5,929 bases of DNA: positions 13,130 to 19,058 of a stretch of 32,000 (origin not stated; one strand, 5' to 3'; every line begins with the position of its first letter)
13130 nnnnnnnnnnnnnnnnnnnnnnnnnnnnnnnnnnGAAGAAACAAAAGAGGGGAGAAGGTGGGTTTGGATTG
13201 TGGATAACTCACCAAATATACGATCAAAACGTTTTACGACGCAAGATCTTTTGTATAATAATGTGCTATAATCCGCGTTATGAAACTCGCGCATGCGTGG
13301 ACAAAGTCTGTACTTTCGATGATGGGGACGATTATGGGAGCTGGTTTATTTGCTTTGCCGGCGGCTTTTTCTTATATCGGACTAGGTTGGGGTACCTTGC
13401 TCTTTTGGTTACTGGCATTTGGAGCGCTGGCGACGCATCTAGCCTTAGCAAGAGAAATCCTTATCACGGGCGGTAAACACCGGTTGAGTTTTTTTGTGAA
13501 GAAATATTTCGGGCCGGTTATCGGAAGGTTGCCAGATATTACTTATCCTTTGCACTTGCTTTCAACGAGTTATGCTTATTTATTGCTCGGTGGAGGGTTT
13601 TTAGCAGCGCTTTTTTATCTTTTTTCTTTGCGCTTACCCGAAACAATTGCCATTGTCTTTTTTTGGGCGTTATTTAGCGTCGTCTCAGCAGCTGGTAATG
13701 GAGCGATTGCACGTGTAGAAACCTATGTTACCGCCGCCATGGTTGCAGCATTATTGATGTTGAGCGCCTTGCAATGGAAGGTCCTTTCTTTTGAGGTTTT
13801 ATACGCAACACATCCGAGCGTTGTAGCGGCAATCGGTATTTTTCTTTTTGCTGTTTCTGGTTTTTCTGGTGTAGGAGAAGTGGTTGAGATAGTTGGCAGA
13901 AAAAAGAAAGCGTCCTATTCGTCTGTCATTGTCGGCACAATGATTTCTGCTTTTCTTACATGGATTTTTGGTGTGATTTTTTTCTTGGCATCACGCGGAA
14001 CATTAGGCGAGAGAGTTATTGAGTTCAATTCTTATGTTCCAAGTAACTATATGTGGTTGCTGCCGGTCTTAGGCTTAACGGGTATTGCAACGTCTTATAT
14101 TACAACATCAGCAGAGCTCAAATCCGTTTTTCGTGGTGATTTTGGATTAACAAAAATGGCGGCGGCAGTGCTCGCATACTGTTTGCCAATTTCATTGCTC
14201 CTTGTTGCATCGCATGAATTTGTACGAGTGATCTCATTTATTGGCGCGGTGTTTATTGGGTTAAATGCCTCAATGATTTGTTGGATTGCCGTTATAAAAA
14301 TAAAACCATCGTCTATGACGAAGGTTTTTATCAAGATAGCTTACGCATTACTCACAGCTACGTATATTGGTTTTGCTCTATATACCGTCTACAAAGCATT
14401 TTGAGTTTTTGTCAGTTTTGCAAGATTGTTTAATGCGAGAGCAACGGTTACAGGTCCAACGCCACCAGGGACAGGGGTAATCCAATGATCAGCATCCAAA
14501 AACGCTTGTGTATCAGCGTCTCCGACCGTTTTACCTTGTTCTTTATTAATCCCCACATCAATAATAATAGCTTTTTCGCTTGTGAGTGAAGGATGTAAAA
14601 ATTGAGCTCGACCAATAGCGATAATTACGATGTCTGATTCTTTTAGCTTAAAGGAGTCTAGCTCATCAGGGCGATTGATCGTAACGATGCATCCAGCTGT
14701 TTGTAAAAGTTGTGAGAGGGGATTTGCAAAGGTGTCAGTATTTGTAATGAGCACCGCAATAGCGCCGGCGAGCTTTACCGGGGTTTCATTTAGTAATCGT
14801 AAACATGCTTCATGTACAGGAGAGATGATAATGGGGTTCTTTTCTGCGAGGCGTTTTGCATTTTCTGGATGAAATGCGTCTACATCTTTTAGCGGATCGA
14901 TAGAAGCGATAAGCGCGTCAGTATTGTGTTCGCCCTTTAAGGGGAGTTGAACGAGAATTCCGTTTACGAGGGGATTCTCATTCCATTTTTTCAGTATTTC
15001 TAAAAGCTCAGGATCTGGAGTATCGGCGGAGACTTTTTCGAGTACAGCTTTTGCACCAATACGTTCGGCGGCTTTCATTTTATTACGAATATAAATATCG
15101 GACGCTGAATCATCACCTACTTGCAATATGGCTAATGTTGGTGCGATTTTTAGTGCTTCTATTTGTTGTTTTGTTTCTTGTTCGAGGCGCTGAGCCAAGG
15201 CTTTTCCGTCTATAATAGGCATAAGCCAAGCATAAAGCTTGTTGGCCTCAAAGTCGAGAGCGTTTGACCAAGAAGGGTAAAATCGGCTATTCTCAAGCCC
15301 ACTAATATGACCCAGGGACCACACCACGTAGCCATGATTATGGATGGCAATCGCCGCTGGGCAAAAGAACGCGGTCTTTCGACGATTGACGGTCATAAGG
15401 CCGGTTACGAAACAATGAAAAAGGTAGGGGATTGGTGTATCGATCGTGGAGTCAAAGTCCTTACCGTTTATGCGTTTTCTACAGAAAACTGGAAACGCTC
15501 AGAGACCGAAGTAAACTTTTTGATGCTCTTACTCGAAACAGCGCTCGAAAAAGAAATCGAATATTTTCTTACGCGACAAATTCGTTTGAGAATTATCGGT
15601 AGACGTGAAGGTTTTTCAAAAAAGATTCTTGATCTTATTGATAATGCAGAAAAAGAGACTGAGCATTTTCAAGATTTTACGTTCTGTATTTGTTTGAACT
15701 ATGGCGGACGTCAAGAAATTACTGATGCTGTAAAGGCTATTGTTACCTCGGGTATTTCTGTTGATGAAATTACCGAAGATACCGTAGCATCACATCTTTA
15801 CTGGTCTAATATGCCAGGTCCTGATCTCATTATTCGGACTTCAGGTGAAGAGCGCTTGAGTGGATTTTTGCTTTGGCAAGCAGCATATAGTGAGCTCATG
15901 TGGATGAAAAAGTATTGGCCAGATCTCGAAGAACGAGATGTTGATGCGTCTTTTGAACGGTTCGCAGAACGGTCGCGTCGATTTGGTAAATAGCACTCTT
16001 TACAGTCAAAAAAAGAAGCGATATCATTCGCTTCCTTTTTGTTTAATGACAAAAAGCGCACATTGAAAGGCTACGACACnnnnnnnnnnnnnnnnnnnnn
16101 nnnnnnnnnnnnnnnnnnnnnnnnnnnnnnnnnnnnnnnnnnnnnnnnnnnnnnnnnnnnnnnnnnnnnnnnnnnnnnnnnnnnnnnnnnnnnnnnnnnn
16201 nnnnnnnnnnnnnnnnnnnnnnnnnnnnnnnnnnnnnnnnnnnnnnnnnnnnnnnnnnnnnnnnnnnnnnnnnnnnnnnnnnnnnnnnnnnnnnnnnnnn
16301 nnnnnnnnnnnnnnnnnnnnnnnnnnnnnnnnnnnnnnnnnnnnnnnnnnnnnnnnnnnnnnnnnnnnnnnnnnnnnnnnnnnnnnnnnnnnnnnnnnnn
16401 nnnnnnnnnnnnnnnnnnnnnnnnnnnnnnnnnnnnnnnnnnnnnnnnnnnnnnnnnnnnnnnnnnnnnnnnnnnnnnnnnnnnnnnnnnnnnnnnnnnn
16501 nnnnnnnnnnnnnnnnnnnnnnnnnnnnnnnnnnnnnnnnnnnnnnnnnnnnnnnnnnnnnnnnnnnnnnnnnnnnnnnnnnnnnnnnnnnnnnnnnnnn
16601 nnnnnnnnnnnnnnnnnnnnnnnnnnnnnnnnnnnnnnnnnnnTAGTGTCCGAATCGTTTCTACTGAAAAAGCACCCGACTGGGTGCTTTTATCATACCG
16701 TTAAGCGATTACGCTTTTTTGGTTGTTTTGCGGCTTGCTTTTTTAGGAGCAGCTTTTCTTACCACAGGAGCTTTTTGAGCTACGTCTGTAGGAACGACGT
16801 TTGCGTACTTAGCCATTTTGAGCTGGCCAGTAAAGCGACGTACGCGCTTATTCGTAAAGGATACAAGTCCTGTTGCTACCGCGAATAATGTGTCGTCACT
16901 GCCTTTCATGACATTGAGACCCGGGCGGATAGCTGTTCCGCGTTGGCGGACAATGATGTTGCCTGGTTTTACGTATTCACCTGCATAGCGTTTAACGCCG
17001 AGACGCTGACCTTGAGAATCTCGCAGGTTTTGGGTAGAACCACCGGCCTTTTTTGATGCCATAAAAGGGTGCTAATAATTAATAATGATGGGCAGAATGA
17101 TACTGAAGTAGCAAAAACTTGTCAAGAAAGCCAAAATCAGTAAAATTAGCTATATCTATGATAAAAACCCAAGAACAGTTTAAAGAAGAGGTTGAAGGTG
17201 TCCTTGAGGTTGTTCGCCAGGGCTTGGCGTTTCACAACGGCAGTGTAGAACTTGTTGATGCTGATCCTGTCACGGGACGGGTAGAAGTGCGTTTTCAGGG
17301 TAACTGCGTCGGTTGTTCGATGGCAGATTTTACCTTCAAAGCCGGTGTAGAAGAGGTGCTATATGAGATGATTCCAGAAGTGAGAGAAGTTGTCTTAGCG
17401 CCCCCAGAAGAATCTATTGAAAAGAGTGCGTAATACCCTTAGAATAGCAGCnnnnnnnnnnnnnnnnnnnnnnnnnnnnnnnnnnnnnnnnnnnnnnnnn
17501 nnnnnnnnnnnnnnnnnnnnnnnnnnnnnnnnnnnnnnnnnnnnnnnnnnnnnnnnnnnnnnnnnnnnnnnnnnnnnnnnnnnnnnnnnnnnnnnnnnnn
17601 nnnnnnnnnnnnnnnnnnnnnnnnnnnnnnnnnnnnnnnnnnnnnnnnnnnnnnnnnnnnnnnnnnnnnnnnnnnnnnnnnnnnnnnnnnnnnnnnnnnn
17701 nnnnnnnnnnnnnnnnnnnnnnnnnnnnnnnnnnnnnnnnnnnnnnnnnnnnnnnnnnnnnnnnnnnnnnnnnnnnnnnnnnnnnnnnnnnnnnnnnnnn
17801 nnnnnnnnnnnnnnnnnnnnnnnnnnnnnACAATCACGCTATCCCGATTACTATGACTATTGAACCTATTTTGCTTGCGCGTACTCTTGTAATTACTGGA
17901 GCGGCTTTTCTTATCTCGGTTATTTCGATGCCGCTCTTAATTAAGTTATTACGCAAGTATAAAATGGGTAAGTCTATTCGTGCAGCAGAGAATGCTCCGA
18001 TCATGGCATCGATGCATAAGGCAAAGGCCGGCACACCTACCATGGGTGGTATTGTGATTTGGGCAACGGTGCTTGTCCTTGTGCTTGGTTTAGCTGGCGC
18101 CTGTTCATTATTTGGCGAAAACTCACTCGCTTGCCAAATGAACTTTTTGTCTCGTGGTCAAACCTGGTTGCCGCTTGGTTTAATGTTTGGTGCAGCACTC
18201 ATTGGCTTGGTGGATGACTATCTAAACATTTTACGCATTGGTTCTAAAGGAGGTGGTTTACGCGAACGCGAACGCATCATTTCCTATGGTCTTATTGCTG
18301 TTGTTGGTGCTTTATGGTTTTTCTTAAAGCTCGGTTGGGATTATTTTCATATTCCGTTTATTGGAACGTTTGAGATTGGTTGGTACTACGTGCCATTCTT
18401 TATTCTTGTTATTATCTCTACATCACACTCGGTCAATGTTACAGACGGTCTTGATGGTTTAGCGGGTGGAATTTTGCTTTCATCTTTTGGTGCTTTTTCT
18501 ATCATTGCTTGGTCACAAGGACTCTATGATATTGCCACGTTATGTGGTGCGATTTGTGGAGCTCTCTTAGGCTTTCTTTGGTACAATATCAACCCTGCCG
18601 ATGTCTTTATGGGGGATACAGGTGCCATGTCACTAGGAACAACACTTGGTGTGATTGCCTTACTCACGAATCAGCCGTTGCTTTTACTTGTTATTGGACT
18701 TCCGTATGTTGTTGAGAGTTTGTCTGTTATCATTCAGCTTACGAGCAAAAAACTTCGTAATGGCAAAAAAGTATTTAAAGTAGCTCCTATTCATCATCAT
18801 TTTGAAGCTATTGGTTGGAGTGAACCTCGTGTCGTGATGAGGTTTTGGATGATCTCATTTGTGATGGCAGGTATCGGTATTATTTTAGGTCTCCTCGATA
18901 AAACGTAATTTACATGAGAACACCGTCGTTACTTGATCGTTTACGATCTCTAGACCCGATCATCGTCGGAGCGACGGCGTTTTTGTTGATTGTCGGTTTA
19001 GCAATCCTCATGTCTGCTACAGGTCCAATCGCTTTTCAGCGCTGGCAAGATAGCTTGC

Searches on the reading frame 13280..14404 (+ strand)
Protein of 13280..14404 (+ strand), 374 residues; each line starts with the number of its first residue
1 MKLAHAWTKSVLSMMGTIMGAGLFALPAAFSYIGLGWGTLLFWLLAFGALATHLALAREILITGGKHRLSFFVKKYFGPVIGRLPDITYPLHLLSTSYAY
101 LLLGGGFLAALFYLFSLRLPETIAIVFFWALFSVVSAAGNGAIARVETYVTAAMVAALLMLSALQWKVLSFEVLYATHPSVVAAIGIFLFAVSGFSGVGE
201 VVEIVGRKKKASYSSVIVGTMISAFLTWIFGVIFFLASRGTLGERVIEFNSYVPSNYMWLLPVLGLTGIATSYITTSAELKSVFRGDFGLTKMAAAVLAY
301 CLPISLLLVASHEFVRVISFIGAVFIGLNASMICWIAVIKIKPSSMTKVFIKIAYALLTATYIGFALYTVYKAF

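Call 10: search_protein_families(library=pfam, proteins=[window:13280-14404:+], max_evalue=0.0001)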
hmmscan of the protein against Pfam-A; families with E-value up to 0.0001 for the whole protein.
window:13280-14404:+ (374 aa): 2 families
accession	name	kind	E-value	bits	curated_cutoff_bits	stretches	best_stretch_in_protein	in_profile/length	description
PF03222.19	Trp_Tyr_perm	-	1.5e-10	41.2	22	1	9-324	7-345/393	Tryptophan/tyrosine permease family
PF01490.24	Aa_trans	-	1.5e-05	24.3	25.6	1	7-237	5-253/410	Transmembrane amino acid transporter protein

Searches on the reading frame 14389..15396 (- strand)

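Call 10: search_protein_families(library=pfam, proteins=[window:14389-15396:-], max_evalue=0.0001)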
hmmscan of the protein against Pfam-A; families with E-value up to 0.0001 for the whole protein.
window:14389-15396:- (335 aa): 2 families
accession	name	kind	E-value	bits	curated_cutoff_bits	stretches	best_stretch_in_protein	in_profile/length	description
PF02882.25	THF_DHG_CYH_C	-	6.7e-36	123.4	27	1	176-332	1-159/160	Tetrahydrofolate dehydrogenase/cyclohydrolase, NAD(P)-binding domain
PF00763.28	THF_DHG_CYH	-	5.7e-32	110.8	32.8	1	62-173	1-115/115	Tetrahydrofolate dehydrogenase/cyclohydrolase, catalytic domain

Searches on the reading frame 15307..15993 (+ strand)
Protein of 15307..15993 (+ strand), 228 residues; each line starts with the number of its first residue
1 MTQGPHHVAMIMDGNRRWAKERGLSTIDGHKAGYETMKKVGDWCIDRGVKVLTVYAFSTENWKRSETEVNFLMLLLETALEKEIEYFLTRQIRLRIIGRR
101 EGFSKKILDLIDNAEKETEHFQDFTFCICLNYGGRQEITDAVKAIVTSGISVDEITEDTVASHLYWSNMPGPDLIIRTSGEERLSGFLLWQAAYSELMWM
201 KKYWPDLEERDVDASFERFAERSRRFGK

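Call 10: search_protein_families(library=pfam, proteins=[window:15307-15993:+], max_evalue=0.0001)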
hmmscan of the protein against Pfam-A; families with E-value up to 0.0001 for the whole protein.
window:15307-15993:+ (228 aa): 1 family
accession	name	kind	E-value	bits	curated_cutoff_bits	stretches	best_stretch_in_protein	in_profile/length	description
PF01255.24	Prenyltransf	-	1.5e-81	273.6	27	1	11-227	1-219/219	Putative undecaprenyl diphosphate synthase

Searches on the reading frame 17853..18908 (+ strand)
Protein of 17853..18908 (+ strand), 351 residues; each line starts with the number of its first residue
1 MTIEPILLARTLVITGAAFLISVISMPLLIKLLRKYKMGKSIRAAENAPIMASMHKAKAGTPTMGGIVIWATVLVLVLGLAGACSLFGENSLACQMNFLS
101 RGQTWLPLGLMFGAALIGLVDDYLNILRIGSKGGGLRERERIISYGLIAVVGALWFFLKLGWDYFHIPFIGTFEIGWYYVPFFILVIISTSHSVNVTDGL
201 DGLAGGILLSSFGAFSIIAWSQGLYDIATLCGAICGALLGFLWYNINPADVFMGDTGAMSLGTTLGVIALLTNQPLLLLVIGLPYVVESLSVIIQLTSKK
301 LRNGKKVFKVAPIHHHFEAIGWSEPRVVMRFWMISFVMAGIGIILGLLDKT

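Call 10: search_protein_families(library=pfam, proteins=[window:17853-18908:+], max_evalue=0.0001)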
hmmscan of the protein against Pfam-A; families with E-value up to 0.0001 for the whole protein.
window:17853-18908:+ (351 aa): 2 families
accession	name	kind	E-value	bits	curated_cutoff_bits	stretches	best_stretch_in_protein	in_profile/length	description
PF00953.26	Glycos_transf_4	-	1e-33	117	27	1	108-272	5-159/160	Glycosyl transferase family 4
PF10555.14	MraY_sig1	-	2e-05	24.2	20.1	1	58-69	1-12/13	Phospho-N-acetylmuramoyl-pentapeptide-transferase signature 1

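Call 63: search_protein_families(library=ncbifam, proteins=[window:17853-18908:+], max_evalue=0.001)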
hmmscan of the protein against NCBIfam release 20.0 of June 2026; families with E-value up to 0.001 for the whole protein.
window:17853-18908:+ (351 aa): 3 families
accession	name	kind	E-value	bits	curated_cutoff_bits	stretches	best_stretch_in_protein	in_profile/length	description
TIGR00445.1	mraY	equivalog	4.2e-73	246.6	192.05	1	22-344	1-316/321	phospho-N-acetylmuramoyl-pentapeptide-transferase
NF053644.1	MraY_archaea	equivalog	9.8e-35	120.5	450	2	161-343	168-340/340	pseudomurein biosynthesis MraY family phospho-N-acetylmuramoyl-pentapeptide-transferase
TIGR02380.1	ECA_wecA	exception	7.3e-14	51.7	326.05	1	182-344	134-307/346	UDP-N-acetylglucosamine--undecaprenyl-phosphate N-acetylglucosaminephosphotransferase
